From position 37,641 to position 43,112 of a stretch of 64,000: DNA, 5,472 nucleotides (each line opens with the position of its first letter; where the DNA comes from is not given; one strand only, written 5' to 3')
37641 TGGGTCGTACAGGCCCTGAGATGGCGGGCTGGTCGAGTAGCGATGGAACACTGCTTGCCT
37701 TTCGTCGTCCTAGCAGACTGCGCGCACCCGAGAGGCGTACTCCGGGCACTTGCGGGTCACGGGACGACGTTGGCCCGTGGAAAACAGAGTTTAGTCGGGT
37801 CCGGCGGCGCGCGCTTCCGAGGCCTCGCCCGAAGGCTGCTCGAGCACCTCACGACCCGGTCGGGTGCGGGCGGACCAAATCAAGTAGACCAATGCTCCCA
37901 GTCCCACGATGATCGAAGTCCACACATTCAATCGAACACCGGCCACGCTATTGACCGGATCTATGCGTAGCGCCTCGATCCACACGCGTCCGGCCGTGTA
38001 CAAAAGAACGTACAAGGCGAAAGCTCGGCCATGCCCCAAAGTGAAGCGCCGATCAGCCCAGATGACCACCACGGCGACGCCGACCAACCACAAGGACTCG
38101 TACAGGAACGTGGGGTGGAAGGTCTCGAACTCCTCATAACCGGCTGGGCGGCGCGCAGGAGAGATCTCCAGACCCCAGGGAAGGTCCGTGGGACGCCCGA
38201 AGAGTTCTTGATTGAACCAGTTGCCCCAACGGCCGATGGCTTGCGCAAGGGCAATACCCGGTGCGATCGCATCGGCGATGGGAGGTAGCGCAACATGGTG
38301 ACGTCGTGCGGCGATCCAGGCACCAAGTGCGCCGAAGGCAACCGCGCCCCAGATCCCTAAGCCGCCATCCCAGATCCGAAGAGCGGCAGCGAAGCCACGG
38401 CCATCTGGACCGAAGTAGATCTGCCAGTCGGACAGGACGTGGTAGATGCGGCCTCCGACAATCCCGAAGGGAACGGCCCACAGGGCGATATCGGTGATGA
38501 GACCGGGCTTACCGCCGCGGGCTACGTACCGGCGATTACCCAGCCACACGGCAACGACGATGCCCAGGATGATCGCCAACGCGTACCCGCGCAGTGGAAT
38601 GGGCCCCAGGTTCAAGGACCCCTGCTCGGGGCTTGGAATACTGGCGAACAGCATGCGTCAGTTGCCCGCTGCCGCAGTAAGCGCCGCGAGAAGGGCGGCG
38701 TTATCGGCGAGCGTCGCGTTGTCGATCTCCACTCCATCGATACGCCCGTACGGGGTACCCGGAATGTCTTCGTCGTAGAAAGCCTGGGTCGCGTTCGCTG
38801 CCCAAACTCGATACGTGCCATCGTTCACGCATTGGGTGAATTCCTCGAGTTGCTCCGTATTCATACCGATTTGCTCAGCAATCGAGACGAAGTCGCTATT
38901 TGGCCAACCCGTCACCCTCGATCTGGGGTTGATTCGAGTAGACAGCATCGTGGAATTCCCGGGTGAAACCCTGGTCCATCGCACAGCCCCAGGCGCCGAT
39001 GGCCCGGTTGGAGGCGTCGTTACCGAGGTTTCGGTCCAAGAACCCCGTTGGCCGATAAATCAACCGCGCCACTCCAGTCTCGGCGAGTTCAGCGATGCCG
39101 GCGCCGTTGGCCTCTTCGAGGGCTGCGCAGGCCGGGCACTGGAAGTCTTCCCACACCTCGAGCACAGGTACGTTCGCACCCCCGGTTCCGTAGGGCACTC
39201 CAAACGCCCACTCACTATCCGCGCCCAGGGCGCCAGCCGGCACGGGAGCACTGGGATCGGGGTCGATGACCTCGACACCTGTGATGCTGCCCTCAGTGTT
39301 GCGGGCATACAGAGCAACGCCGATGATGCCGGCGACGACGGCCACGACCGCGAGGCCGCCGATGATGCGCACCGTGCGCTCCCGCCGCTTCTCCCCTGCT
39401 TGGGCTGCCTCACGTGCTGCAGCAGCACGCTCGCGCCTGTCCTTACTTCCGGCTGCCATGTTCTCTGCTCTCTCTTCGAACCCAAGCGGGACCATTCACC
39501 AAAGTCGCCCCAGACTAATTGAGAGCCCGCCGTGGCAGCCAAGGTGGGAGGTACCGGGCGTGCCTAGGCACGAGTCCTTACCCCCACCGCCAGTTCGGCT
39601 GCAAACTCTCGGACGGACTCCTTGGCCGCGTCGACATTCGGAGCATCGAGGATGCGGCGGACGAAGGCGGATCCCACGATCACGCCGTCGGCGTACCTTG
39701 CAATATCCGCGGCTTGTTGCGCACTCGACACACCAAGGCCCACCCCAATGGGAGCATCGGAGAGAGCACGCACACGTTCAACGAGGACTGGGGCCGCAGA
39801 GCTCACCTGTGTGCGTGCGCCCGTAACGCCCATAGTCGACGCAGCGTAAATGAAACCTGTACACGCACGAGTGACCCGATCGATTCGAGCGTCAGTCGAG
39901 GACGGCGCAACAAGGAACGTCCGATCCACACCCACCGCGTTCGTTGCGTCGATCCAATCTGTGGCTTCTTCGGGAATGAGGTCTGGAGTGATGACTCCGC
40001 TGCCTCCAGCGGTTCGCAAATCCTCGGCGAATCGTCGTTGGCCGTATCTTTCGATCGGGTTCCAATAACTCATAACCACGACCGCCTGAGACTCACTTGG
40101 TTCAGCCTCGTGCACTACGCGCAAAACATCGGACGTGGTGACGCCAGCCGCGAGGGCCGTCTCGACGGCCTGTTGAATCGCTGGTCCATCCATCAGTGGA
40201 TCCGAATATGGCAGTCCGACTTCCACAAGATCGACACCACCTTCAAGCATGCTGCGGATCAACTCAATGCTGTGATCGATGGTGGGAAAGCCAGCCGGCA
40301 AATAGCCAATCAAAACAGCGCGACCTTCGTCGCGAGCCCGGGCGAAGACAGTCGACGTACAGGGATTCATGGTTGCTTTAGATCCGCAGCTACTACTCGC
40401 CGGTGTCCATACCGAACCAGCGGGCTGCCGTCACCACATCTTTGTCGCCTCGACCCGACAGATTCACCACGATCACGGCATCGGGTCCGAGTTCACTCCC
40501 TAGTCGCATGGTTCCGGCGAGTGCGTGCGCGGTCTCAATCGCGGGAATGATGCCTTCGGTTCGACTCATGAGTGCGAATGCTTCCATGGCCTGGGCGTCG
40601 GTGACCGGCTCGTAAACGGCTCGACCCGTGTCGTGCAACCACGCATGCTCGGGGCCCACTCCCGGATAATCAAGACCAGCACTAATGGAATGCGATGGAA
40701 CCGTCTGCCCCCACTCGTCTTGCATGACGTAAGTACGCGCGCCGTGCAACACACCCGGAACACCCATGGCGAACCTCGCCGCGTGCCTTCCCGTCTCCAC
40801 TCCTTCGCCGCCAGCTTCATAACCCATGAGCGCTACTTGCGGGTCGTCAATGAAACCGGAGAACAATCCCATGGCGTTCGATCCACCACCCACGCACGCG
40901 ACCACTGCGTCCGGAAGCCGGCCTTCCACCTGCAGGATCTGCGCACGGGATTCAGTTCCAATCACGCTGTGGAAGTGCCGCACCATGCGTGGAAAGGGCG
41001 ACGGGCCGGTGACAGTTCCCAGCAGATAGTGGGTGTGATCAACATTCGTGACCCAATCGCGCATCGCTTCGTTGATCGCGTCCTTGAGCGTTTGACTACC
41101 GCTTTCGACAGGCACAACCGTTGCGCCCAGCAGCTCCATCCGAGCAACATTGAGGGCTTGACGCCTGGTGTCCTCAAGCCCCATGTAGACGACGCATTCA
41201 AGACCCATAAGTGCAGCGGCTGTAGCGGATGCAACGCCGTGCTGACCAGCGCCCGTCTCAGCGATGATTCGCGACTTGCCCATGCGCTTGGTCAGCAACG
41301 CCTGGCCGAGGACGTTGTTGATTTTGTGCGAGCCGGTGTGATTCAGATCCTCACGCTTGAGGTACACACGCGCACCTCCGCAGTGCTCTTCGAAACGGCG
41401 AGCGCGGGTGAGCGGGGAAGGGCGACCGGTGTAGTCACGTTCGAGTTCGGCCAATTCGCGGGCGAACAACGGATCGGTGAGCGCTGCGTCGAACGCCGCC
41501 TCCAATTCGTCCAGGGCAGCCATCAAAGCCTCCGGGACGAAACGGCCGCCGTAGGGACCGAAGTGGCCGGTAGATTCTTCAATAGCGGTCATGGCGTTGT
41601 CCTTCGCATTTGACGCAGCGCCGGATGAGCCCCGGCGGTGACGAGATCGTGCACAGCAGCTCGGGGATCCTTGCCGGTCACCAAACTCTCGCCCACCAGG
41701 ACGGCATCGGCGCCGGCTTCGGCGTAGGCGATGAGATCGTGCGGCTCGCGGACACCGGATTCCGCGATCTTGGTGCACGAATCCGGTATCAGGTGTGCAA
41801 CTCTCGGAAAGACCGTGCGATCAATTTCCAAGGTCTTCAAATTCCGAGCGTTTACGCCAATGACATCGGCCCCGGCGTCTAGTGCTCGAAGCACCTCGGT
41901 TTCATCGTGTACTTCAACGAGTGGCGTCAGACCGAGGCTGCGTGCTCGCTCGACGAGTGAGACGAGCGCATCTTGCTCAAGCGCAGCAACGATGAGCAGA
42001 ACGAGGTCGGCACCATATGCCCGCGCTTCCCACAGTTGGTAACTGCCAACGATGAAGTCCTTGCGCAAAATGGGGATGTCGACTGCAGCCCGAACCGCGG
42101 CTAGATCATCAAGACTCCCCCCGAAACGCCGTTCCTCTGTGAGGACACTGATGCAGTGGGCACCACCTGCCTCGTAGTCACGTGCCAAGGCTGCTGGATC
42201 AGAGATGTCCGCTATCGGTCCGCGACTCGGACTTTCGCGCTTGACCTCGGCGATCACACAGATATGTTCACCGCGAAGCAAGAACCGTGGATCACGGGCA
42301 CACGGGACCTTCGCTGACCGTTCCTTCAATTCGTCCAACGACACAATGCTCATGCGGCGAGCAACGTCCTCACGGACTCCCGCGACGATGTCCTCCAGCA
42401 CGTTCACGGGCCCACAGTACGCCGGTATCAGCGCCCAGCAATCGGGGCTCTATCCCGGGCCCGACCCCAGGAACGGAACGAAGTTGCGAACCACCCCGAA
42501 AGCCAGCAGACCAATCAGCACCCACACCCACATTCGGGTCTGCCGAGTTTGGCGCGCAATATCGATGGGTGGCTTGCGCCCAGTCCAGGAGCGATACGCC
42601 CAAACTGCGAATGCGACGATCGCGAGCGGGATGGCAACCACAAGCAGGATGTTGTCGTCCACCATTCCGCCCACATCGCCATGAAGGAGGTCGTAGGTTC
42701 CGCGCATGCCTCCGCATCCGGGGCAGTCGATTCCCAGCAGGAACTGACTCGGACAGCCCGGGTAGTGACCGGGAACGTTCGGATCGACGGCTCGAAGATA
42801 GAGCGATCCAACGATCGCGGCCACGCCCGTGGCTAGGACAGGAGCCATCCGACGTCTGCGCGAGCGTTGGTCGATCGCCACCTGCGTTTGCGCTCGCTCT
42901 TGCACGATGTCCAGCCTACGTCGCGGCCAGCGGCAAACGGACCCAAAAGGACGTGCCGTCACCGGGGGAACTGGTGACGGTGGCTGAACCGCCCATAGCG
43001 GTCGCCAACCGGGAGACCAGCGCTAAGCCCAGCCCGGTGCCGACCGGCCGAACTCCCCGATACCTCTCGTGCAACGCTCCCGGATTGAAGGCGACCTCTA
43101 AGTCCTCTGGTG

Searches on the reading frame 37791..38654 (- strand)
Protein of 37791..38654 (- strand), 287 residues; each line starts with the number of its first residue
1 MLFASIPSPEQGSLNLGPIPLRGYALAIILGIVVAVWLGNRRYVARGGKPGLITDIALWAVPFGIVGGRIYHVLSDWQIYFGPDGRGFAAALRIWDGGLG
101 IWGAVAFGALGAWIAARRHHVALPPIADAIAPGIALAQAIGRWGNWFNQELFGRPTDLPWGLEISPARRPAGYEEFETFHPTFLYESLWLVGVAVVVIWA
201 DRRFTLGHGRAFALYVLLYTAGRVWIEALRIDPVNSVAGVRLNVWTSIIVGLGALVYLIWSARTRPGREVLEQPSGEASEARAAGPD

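Call 19: search_protein_families(library=pfam, proteins=[window:37791-38654:-], max_evalue=0.01)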
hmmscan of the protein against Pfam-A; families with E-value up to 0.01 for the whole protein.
window:37791-38654:- (287 aa): 1 family
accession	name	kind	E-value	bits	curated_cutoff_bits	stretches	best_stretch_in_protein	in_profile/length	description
PF01790.23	LGT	-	1e-62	212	24.9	1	14-260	4-240/240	Prolipoprotein diacylglyceryl transferase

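Call 38: find_encoding_contigs(protein=window:37791-38654:-, flank=4000, max_places=10)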
Protein window:37791-38654:- (287 aa): 3 contigs read that carry it; 3 places shown.
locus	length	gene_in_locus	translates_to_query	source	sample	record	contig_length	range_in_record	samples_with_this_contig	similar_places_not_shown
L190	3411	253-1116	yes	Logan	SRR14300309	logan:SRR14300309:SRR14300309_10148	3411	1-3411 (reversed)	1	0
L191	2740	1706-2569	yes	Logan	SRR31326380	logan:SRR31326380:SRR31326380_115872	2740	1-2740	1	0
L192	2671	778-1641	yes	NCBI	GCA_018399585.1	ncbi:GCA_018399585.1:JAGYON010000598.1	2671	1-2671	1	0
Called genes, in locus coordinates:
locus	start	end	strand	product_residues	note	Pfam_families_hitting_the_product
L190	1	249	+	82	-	?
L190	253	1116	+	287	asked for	PF01790:LGT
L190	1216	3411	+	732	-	?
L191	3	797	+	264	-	?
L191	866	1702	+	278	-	PF13462:Thioredoxin_4, PF01323:DSBA (faint)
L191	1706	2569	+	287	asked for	PF01790:LGT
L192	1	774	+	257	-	?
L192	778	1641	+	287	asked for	PF01790:LGT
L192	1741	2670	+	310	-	?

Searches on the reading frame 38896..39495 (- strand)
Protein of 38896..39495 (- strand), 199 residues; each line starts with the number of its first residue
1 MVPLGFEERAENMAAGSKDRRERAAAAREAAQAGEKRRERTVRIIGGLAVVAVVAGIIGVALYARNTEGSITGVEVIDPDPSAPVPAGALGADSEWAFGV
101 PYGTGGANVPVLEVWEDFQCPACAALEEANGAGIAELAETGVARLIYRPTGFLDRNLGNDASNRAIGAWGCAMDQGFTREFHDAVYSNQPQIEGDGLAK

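Call 19: search_protein_families(library=pfam, proteins=[window:38896-39495:-], max_evalue=0.01)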
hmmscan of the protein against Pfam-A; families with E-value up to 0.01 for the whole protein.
window:38896-39495:- (199 aa): 1 family
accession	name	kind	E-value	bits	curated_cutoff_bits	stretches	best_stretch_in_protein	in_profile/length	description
PF13462.12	Thioredoxin_4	-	3.5e-08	34.3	23.2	1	107-194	13-96/165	Thioredoxin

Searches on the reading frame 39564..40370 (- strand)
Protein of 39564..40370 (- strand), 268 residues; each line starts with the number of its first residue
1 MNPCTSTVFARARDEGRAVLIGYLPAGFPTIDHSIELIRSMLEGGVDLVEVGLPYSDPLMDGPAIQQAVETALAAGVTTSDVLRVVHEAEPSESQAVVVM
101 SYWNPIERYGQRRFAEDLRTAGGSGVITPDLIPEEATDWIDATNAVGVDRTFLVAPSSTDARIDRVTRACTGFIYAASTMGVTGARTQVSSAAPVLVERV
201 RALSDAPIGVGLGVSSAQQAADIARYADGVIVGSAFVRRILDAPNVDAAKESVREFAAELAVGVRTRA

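Call 22: find_encoding_contigs(protein=window:39564-40370:-, flank=10000, max_places=10)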
Protein window:39564-40370:- (268 aa): 3 contigs read that carry it; 3 places shown.
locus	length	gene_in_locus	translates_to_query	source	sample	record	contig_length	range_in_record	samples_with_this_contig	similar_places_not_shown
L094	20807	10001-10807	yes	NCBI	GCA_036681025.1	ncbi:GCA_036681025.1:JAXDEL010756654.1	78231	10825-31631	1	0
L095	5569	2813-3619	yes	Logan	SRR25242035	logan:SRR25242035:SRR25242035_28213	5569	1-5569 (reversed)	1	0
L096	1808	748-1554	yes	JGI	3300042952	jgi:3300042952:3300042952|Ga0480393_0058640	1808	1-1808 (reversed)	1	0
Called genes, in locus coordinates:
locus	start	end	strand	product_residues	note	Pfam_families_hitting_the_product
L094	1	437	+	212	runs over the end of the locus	PF00117:GATase, PF01174:SNO (faint)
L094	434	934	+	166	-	PF19371:DUF5946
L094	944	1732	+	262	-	PF00977:His_biosynth, PF03060:NMO (faint), PF01207:Dus (faint)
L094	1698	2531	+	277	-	PF00977:His_biosynth, PF05690:ThiG (faint), PF01180:DHO_dh (faint), PF03060:NMO (weak)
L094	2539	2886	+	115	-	PF01502:PRA-CH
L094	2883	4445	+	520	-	PF04715:, PF00425:Chorismate_bind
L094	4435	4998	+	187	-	PF09534:Trp_oprn_chp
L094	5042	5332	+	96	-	PF20447:DUF6704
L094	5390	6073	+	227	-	PF00072:Response_reg, PF00486:Trans_reg_C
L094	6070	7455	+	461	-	PF00672:HAMP, PF00512:HisKA, PF02518:HATPase_c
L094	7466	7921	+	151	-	PF10825:DUF2752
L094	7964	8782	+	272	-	PF00218:IGPS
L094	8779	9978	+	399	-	PF00291:PALP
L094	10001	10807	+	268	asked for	PF00290:Trp_syntA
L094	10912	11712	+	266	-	PF13462:Thioredoxin_4, PF01323:DSBA (faint)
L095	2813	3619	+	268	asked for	PF00290:Trp_syntA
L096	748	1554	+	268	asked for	PF00290:Trp_syntA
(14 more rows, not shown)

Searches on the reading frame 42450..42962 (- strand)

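Call 19: search_protein_families(library=pfam, proteins=[window:42450-42962:-], max_evalue=0.01)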
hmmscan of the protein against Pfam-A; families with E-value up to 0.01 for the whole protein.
window:42450-42962:- (170 aa): 3 families
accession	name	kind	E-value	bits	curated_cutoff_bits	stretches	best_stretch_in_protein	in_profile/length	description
PF10825.13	DUF2752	-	2.1e-14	53.8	27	1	70-117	1-48/49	Protein of unknown function (DUF2752)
PF18317.6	SDH_C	-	0.00095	19.3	25.8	1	119-138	9-28/31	Shikimate 5'-dehydrogenase C-terminal domain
PF19744.4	DUF6232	-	0.0068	17.3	27.4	0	30-142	27-93/117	Family of unknown function (DUF6232)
